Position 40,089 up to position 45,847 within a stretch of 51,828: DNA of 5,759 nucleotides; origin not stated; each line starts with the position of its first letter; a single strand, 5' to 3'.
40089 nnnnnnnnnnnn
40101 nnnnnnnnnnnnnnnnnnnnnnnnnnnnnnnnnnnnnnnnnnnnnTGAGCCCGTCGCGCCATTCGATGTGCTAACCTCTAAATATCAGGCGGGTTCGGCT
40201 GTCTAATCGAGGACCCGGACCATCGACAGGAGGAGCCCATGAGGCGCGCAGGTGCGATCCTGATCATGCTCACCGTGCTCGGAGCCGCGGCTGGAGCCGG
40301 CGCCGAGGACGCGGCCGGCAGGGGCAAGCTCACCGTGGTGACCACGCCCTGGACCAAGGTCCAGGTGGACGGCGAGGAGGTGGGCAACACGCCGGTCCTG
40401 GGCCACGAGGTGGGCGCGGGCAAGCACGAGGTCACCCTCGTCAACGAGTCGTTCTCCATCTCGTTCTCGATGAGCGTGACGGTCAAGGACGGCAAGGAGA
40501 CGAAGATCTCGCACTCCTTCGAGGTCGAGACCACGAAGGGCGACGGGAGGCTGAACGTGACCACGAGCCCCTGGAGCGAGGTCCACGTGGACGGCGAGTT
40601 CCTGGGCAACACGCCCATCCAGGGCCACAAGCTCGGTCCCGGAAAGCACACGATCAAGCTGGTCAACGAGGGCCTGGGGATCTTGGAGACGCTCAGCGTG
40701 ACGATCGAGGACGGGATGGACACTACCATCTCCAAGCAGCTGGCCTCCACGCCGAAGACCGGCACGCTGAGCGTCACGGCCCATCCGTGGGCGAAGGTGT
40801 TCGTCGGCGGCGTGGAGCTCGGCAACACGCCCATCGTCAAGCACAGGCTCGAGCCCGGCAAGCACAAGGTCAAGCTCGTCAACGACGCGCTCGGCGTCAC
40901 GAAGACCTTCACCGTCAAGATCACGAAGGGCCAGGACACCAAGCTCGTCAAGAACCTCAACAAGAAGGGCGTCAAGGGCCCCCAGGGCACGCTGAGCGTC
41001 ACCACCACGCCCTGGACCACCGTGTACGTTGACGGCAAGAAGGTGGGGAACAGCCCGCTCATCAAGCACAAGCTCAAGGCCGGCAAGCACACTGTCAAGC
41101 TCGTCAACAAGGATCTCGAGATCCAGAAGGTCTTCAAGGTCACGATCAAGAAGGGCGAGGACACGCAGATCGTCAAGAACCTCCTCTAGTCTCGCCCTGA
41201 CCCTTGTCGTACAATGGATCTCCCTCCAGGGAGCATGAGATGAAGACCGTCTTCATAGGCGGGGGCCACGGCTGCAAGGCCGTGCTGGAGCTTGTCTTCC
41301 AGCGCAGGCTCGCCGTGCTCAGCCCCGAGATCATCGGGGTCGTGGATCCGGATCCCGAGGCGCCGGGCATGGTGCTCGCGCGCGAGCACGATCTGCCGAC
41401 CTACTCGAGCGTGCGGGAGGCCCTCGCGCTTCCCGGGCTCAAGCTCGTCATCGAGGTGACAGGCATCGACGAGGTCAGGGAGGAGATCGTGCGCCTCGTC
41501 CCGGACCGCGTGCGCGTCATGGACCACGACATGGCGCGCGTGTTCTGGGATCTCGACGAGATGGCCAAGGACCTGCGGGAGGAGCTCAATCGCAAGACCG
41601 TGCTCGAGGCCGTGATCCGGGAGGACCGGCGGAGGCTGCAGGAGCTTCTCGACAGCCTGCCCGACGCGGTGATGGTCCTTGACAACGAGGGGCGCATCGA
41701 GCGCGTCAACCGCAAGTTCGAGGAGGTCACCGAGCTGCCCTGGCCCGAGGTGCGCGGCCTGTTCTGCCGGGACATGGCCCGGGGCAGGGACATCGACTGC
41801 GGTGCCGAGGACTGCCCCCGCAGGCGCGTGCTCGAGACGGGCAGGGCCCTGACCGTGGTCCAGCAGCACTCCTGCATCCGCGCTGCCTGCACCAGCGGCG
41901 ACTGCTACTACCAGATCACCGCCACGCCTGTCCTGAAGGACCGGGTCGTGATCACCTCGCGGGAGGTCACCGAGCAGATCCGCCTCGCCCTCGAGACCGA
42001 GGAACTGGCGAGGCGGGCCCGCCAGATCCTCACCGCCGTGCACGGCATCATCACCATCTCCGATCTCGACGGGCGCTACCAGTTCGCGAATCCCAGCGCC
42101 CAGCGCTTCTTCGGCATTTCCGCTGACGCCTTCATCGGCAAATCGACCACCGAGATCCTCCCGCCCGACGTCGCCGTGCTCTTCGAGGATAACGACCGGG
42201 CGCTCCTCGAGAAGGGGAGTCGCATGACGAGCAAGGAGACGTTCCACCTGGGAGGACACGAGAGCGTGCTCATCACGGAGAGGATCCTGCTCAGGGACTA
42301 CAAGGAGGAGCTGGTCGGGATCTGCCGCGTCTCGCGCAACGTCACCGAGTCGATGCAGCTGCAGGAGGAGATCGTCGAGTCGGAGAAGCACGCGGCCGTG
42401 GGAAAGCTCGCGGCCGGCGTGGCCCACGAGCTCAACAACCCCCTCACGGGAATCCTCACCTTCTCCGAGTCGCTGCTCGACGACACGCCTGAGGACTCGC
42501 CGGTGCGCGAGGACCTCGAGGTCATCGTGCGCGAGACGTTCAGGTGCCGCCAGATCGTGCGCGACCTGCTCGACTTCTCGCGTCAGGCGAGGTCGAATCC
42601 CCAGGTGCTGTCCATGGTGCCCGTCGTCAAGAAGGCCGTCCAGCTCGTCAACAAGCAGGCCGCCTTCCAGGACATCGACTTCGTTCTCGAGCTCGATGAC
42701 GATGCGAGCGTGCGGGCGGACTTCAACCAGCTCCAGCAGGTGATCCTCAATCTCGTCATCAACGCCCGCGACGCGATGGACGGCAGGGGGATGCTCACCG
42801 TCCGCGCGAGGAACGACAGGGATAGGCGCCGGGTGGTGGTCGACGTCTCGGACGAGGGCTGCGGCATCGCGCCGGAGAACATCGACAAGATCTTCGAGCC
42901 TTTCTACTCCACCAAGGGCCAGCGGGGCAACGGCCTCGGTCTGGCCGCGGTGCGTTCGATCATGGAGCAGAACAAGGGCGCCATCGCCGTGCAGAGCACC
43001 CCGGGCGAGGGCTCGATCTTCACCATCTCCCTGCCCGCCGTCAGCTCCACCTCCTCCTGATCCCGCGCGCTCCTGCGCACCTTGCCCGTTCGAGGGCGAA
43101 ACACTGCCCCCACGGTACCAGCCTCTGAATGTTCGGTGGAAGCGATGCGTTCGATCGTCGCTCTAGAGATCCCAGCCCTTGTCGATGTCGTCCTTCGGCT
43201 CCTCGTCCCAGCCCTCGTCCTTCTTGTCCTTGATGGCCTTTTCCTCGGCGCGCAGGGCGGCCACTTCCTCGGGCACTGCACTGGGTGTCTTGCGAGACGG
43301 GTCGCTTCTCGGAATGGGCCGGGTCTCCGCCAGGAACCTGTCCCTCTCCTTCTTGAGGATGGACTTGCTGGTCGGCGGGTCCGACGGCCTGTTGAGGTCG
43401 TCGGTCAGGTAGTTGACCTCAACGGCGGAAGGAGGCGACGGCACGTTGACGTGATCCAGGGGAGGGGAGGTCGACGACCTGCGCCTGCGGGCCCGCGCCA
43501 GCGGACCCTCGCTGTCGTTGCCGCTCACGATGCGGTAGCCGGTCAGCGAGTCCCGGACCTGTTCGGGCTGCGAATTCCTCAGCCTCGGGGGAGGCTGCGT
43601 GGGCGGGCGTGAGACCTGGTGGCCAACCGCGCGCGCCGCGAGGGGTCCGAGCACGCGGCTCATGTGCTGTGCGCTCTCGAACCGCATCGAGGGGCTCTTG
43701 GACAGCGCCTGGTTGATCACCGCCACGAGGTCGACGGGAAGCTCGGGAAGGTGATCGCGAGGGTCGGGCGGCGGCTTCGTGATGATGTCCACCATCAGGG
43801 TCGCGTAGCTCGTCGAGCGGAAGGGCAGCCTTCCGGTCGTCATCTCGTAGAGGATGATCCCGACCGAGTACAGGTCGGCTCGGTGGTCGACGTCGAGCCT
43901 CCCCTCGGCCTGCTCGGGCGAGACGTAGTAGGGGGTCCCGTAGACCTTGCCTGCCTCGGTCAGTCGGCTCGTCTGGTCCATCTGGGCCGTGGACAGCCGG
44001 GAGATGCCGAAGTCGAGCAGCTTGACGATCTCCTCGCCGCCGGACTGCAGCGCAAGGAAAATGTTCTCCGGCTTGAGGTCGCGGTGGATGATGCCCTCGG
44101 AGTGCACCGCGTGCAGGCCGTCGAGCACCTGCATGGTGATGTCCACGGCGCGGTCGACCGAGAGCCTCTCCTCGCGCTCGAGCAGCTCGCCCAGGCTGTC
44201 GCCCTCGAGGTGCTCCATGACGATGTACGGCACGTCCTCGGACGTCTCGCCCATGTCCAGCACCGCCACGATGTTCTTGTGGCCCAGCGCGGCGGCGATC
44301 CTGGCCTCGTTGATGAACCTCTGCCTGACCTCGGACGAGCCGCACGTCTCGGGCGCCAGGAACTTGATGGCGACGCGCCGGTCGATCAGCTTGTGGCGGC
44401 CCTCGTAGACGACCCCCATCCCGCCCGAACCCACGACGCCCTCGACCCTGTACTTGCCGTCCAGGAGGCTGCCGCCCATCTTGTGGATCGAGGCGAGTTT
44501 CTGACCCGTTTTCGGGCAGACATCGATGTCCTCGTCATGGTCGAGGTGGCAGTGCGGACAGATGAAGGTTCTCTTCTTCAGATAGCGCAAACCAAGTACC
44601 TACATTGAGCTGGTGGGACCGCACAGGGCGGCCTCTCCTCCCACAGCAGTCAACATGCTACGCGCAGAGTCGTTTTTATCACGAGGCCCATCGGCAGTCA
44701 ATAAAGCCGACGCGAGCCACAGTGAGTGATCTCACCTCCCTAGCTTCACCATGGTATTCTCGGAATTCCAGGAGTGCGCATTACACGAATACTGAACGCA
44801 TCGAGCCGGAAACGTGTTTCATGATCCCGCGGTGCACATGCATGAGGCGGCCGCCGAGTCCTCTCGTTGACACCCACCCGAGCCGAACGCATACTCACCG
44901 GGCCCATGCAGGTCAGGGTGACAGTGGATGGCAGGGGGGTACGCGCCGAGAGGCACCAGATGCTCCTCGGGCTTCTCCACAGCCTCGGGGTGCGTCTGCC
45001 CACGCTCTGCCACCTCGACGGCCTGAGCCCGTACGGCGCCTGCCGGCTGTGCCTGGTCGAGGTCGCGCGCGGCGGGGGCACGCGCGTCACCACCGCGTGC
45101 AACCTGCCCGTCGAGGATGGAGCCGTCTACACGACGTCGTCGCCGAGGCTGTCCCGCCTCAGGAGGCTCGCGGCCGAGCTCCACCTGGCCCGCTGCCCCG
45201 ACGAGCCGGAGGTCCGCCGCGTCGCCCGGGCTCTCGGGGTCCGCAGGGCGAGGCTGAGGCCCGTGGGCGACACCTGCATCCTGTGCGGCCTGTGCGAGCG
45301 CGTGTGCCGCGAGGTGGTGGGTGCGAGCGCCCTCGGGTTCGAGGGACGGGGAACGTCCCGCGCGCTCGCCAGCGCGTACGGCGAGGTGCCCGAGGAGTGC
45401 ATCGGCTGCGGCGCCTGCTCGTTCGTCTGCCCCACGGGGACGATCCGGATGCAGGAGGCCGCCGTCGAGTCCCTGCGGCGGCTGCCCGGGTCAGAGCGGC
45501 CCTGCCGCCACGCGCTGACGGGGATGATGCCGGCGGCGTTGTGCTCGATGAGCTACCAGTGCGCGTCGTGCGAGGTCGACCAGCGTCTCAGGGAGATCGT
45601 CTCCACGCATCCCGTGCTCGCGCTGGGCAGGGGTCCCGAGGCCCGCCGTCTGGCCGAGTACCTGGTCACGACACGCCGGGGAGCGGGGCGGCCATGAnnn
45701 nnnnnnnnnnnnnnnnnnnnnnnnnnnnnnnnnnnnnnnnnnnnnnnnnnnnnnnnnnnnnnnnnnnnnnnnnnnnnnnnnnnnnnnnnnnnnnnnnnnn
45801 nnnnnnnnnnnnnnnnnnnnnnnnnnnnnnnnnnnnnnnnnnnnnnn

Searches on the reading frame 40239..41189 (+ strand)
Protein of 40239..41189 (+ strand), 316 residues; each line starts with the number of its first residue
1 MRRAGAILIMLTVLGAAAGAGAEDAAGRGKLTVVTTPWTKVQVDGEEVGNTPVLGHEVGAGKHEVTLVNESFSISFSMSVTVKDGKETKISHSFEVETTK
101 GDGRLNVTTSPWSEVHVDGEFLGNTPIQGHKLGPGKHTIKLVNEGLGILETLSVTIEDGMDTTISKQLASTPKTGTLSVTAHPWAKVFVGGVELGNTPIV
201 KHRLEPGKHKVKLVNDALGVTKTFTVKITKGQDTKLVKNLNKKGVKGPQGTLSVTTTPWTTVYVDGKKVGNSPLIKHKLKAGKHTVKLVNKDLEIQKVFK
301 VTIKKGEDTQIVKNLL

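Call 47: search_protein_families(library=pfam, proteins=[window:40239-41189:+], max_evalue=0.0001)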
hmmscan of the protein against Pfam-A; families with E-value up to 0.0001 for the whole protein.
window:40239-41189:+ (316 aa): 1 family
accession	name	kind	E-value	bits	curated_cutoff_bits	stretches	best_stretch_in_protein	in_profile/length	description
PF08308.17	PEGA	-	2.1e-33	114.5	20.8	4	32-95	5-68/71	PEGA domain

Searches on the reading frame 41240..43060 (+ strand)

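Call 47: search_protein_families(library=pfam, proteins=[window:41240-43060:+], max_evalue=0.0001)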
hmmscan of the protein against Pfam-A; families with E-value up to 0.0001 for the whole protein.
window:41240-43060:+ (606 aa): 6 families
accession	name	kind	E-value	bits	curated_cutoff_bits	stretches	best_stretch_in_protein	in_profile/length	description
PF08448.16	PAS_4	-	2.2e-31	108.8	23.1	2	270-371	7-108/110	PAS fold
PF02518.31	HATPase_c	-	4e-25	88.8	26.4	1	494-600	2-109/111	Histidine kinase-, DNA gyrase B-, and HSP90-like ATPase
PF00512.31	HisKA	-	9.2e-17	61.3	26.9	1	388-449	3-63/66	His Kinase A (phospho-acceptor) domain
PF00989.32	PAS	-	1.2e-14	54.7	22.6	2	261-316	4-63/113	PAS fold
PF13188.13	PAS_8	-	2e-14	53.3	21.8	1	131-181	1-48/65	PAS domain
PF13426.13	PAS_9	-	5.2e-12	46.4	27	1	269-318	3-52/103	PAS domain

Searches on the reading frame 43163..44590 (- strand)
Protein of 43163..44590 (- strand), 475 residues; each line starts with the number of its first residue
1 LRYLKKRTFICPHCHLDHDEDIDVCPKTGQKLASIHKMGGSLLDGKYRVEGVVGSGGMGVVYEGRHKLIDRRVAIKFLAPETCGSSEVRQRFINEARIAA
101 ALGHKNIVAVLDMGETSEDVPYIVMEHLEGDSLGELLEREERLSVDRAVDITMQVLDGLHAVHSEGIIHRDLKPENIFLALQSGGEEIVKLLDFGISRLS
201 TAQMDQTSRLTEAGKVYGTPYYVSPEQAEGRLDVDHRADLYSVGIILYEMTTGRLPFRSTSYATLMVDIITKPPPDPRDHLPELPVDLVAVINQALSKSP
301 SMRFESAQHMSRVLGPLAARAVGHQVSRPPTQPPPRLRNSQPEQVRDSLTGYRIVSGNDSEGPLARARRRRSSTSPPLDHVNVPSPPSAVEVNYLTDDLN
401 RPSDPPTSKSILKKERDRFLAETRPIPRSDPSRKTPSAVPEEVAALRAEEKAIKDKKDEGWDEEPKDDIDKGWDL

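Call 47: search_protein_families(library=pfam, proteins=[window:43163-44590:-], max_evalue=0.0001)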
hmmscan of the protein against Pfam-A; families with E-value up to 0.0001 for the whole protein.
window:43163-44590:- (475 aa): 4 families
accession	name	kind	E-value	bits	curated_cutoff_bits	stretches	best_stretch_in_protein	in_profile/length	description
PF00069.31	Pkinase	-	5.2e-51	174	31.7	1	47-310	1-258/263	Protein kinase domain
PF07714.23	PK_Tyr_Ser-Thr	-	2.4e-32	112.7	23.1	1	51-305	5-250/258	Protein tyrosine and serine/threonine kinase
PF06293.20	Kdo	-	6.6e-06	26.1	21.3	1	122-202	93-174/207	Lipopolysaccharide kinase (Kdo/WaaP) family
PF01636.29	APH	-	9.3e-05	22.7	23.2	0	165-205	168-205/239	Phosphotransferase enzyme family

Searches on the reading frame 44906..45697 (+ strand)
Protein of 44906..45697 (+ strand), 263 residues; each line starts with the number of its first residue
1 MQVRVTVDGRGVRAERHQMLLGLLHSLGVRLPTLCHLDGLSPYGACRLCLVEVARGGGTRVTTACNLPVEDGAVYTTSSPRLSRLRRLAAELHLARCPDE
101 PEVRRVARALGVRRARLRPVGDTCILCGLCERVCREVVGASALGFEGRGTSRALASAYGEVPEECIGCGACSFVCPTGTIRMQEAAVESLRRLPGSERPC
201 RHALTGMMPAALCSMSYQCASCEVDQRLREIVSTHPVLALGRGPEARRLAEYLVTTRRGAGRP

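Call 47: search_protein_families(library=pfam, proteins=[window:44906-45697:+], max_evalue=0.0001)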
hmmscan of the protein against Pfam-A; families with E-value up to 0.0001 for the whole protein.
window:44906-45697:+ (263 aa): 6 families
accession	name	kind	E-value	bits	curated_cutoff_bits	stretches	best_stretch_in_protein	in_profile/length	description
PF13510.11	Fer2_4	-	2.3e-14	53.6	22.8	1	2-79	3-81/82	2Fe-2S iron-sulfur cluster binding domain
PF14697.11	Fer4_21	-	1e-07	32.4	35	1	122-182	6-59/59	4Fe-4S dicluster domain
PF00037.32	Fer4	-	1.7e-07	31.2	21.1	1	162-181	5-24/24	4Fe-4S binding domain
PF12838.12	Fer4_7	-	2.7e-06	28.2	27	0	165-202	2-40/52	4Fe-4S dicluster domain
PF13237.11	Fer4_10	-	1.7e-05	25.1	25.5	0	161-186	5-34/53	4Fe-4S dicluster domain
PF13183.11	Fer4_8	-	5.9e-05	24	27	1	122-178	3-67/68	4Fe-4S dicluster domain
